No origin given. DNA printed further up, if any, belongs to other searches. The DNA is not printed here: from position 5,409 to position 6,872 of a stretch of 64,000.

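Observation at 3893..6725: FtsEX followed by a PcsB-like coiled-coil/Cys-His hydrolase: a complete divisome-coupled cell-wall hydrolase module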

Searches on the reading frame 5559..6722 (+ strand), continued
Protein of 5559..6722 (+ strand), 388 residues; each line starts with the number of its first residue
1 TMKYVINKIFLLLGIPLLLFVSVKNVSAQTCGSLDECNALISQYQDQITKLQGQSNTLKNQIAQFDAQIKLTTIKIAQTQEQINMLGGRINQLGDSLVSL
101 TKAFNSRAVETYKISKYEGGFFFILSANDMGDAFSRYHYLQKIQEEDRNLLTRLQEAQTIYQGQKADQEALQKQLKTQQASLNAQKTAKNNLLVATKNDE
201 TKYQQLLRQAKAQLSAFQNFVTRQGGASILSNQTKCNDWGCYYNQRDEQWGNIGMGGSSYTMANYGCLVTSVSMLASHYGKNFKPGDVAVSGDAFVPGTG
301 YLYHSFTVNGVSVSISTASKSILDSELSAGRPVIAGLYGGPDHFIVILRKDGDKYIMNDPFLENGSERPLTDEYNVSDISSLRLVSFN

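Call 88: search_solved_structures(query=A3, max_evalue=1e-8, show_alignments=4)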
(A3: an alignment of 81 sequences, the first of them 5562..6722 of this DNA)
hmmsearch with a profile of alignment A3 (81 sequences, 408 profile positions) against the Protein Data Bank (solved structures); distinct sequences matched with E-value up to 1e-8: 4.
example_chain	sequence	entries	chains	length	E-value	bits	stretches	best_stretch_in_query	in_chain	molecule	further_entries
8hd0_E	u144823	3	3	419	2.4e-19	72.7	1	18-240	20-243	Murein hydrolase activator EnvC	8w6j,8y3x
6tpi_A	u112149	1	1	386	2.3e-15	59.6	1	33-240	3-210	Murein hydrolase activator EnvC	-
8tzk_E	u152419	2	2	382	3.1e-14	55.9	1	12-242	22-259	Peptidase M23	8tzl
4cgk_A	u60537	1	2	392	5.1e-09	38.7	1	1-230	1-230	SECRETED 45 KDA PROTEIN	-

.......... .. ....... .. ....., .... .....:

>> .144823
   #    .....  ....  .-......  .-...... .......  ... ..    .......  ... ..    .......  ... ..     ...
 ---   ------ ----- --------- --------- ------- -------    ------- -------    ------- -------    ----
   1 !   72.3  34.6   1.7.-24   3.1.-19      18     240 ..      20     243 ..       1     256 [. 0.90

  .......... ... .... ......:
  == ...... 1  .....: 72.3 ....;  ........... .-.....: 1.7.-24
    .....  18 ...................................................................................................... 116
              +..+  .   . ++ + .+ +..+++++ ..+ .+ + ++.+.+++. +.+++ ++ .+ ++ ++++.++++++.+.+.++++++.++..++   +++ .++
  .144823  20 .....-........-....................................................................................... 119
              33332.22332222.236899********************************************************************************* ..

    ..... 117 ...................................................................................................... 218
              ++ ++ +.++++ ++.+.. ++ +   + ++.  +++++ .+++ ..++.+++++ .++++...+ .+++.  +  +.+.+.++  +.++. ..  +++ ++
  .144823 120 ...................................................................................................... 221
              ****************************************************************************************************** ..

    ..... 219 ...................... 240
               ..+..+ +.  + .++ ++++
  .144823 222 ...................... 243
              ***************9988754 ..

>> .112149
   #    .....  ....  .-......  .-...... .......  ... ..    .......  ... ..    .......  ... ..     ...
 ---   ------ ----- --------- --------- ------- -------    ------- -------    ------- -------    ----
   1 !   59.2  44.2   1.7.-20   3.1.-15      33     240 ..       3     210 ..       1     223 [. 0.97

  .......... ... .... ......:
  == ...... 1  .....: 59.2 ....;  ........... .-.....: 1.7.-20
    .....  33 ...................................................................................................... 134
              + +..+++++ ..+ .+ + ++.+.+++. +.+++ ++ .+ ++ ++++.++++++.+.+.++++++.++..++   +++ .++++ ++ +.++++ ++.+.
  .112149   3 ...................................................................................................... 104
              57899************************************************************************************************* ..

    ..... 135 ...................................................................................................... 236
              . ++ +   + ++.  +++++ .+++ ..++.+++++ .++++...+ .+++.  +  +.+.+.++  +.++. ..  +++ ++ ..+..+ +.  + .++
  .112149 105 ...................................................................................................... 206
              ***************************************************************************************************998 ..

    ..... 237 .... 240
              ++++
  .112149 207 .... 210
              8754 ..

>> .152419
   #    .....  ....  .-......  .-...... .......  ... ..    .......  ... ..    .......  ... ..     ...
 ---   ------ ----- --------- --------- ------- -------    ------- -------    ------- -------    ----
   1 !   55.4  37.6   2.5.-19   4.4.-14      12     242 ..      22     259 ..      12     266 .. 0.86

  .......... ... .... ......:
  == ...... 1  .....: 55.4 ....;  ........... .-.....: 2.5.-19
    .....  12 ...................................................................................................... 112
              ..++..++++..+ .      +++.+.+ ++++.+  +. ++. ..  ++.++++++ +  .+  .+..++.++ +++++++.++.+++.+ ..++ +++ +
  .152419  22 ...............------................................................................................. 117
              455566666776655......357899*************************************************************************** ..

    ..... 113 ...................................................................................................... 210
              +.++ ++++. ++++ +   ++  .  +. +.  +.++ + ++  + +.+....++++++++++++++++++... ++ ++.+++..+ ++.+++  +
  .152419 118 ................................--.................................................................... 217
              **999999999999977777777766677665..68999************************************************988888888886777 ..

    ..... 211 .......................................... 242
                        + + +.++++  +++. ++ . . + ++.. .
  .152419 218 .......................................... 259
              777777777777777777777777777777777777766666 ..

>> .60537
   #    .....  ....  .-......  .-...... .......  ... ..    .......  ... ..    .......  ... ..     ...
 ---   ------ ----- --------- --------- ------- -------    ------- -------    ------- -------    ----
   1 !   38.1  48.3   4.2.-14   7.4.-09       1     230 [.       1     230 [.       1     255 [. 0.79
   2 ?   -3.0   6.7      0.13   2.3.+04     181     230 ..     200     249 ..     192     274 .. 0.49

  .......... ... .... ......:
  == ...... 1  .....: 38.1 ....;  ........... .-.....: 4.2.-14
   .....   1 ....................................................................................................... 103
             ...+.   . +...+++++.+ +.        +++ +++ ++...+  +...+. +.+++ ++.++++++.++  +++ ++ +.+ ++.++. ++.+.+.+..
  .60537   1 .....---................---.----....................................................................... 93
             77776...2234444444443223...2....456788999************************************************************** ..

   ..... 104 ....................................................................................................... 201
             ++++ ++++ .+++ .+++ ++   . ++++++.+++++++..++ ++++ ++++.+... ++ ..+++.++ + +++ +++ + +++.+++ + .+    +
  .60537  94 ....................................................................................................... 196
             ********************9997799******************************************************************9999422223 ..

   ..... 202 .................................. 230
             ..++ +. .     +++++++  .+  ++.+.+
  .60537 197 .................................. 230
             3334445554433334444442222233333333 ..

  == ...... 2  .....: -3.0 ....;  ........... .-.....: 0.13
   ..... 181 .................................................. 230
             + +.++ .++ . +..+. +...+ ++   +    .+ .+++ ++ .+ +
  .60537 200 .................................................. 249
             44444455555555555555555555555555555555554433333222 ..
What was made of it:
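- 5859..6032 (+): Hairpin-tip region (residues 100-157, ................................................), which aligns with the FtsX-binding part of EnvC. The profile alignment places the family consensus for this segment opposite EnvC residues about 120-158 (call 88).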
